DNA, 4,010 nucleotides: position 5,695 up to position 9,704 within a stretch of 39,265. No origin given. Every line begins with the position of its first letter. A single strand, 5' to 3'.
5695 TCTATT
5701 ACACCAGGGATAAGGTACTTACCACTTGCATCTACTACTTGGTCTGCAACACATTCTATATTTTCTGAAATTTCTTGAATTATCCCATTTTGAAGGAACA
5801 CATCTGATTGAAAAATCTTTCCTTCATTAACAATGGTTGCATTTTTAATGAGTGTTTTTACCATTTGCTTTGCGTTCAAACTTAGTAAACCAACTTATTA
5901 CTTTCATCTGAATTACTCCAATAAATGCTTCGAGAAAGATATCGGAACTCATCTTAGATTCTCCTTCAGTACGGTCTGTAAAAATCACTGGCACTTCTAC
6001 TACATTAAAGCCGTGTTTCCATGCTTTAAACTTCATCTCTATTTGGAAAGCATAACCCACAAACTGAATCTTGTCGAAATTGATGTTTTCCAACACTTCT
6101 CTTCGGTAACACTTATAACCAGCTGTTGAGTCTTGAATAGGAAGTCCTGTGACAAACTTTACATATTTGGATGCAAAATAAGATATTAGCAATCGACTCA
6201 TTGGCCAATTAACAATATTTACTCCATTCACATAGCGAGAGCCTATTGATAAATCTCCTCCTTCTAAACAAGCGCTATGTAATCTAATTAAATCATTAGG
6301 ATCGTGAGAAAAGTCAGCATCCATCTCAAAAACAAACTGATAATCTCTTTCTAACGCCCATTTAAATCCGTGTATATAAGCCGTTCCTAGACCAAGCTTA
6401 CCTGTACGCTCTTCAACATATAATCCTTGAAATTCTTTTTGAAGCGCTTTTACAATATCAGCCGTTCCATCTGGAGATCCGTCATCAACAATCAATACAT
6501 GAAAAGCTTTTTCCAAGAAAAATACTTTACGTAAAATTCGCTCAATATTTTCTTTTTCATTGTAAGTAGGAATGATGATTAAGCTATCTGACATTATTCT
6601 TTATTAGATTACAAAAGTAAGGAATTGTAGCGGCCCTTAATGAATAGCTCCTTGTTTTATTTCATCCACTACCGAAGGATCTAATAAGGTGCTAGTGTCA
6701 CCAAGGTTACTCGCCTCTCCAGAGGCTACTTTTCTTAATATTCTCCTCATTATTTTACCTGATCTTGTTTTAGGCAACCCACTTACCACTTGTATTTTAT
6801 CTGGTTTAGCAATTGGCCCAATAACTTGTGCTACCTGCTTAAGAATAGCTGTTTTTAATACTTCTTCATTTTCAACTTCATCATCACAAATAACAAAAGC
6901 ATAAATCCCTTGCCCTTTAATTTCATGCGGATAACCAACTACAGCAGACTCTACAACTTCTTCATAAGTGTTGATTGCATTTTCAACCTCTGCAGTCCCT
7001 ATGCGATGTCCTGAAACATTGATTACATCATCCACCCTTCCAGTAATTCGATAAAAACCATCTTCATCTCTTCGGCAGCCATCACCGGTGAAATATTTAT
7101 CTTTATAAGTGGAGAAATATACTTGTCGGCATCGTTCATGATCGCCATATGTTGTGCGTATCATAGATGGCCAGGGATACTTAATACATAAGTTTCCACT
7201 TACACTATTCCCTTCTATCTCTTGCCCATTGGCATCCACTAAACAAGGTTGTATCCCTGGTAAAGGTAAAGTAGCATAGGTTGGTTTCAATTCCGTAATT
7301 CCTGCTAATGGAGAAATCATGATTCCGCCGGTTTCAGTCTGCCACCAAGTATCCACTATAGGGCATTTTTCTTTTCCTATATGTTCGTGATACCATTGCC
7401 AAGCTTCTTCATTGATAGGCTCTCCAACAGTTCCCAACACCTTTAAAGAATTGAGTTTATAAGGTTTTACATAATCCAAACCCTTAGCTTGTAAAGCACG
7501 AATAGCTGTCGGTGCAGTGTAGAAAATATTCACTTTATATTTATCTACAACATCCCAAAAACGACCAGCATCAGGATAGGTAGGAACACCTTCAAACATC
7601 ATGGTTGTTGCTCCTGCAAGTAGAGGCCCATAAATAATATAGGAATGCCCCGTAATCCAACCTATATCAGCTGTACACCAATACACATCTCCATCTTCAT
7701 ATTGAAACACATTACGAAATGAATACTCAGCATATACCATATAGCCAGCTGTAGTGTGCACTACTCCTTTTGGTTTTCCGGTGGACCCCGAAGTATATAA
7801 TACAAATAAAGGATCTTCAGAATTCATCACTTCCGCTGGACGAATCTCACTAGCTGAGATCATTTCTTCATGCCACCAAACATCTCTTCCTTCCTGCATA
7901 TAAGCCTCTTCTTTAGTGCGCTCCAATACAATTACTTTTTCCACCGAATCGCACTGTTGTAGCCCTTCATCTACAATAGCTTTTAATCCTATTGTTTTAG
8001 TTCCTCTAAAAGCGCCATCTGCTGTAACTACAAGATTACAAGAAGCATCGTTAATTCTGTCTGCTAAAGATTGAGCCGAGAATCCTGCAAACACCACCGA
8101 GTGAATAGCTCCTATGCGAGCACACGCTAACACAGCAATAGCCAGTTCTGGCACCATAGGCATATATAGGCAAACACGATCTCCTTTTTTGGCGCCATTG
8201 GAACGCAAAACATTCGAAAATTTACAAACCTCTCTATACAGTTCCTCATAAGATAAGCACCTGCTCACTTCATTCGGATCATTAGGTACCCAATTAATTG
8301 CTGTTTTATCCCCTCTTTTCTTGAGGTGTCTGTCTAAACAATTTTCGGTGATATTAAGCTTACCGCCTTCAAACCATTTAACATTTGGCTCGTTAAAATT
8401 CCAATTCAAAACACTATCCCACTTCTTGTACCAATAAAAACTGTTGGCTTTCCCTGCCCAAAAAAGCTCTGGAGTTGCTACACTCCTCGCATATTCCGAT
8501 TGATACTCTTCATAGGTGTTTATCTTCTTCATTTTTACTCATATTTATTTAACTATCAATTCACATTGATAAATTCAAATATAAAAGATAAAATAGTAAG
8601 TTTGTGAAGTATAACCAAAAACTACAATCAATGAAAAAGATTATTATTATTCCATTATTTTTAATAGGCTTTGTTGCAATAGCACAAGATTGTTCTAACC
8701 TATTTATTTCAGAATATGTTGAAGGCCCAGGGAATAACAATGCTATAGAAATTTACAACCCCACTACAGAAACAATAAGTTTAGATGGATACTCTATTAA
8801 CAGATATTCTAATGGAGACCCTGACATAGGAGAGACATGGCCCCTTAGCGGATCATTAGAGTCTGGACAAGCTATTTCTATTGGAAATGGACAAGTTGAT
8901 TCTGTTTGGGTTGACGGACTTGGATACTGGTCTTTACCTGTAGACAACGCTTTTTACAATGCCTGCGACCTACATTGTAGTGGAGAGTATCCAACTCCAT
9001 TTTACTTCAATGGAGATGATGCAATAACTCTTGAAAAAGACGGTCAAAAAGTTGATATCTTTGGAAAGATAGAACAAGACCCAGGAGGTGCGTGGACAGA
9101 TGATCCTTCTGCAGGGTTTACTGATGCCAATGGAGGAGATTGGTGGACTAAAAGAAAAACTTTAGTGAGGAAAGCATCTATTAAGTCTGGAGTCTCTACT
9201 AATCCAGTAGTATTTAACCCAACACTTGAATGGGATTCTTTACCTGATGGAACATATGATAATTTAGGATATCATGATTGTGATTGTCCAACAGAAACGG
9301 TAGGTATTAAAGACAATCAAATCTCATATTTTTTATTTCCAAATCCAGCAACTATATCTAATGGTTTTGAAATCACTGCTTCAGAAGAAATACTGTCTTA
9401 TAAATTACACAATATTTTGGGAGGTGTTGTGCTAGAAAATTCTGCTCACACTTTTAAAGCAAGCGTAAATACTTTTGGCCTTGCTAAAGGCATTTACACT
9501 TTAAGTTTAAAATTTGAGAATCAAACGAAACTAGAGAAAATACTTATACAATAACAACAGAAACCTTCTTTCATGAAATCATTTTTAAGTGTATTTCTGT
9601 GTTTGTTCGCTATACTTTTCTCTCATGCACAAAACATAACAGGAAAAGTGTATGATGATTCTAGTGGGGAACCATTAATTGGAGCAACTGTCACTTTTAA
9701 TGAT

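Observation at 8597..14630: Single operon of a T9SS-secreted LTD protein, a SusD-less TonB-dependent receptor and a T9SS-secreted double-HKD enzyme: candidate capture, degradation and import module for extracellular DNA or another phosphodiester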

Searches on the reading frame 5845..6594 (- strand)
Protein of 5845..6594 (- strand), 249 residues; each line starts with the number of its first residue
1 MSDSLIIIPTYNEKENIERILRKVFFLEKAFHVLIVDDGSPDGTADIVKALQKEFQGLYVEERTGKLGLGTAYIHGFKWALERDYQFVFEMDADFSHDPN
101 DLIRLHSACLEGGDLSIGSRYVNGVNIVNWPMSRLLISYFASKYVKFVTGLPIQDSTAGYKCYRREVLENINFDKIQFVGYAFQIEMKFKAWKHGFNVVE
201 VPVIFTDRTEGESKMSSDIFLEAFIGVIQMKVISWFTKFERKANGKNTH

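Call 38: search_protein_families(library=pfam, proteins=[window:5845-6594:-], max_evalue=0.0001)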
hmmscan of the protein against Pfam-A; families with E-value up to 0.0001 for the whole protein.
window:5845-6594:- (249 aa): 3 families
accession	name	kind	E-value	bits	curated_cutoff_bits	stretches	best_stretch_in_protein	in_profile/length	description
PF00535.33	Glycos_transf_2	-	1.6e-28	100.1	23.3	1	6-170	2-166/168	Glycosyl transferase family 2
PF10111.15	Glyco_tranf_2_2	-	1.9e-07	31.3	27.3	1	6-94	2-93/276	Glycosyltransferase like family 2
PF13641.12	Glyco_tranf_2_3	-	2.6e-06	28.1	27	0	6-68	5-73/230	Glycosyltransferase like family 2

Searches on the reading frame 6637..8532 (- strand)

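Call 78: search_protein_families(library=pfam, proteins=[window:6637-8532:-], max_evalue=0.00001)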
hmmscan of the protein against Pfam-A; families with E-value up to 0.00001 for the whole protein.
window:6637-8532:- (631 aa): 3 families
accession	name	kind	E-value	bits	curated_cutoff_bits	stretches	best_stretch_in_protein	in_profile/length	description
PF00501.34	AMP-binding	-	2.7e-86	290.2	29.9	1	67-454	2-378/384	AMP-binding enzyme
PF13193.12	AMP-binding_C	-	3.1e-21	76.5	24.5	1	515-593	1-76/76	AMP-binding enzyme C-terminal domain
PF16177.11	ACAS_N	-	4.1e-18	65.4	27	1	10-65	1-55/55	Acetyl-coenzyme A synthetase N-terminus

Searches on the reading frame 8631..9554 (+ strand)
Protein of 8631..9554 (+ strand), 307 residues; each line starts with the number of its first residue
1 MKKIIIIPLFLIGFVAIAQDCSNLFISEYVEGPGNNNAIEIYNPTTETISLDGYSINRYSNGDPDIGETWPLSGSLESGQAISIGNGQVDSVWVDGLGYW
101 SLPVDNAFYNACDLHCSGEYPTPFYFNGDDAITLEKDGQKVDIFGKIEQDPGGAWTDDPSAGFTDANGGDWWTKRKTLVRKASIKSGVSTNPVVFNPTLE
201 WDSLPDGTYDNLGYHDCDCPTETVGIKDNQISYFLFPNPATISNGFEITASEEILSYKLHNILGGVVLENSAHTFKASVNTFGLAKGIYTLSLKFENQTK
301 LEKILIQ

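Call 4: search_protein_families(library=pfam, proteins=[window:8631-9554:+], max_evalue=0.1)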
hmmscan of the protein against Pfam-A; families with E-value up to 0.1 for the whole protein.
window:8631-9554:+ (307 aa): 2 families
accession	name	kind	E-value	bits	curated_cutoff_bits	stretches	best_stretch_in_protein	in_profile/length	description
PF00932.25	LTD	-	3.4e-15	56.8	34.3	1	20-145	4-106/109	Lamin Tail Domain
PF18962.6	Por_Secre_tail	-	1.6e-08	35.1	27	1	235-306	1-75/75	Secretion system C-terminal sorting domain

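Call 5: search_protein_families(library=ncbifam, proteins=[window:8631-9554:+], max_evalue=0.1)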
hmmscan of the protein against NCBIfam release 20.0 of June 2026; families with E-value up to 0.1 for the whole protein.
window:8631-9554:+ (307 aa): 4 families
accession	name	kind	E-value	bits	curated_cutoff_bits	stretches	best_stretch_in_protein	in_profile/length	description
NF033680.1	exonuc_ExeM-GG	exception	9.7e-16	57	1300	1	22-150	24-133/884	extracellular exonuclease ExeM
TIGR04183.1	Por_Secre_tail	domain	2.4e-10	40.2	23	1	235-307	1-72/72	T9SS type A sorting domain-containing protein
NF038113.1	T9SSA_dep_M36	equivalog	0.00011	20.5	885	1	202-307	766-869/869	T9SS-dependent M36 family metallopeptidase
NF033510.3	Ca_tandemer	repeat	0.0023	18.3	50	1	65-107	28-72/96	Ca2+-stabilized repeat-containing adhesin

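Call 10: search_solved_structures(query=window:8631-9554:+, max_evalue=0.01)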
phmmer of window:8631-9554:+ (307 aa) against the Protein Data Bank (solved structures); distinct sequences matched with E-value up to 0.01: 0.

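Call 87: search_protein_families(library=padloc, proteins=[window:8631-9554:+], max_evalue=0.001)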
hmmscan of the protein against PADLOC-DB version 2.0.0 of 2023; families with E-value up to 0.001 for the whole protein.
window:8631-9554:+ (307 aa): 0 families
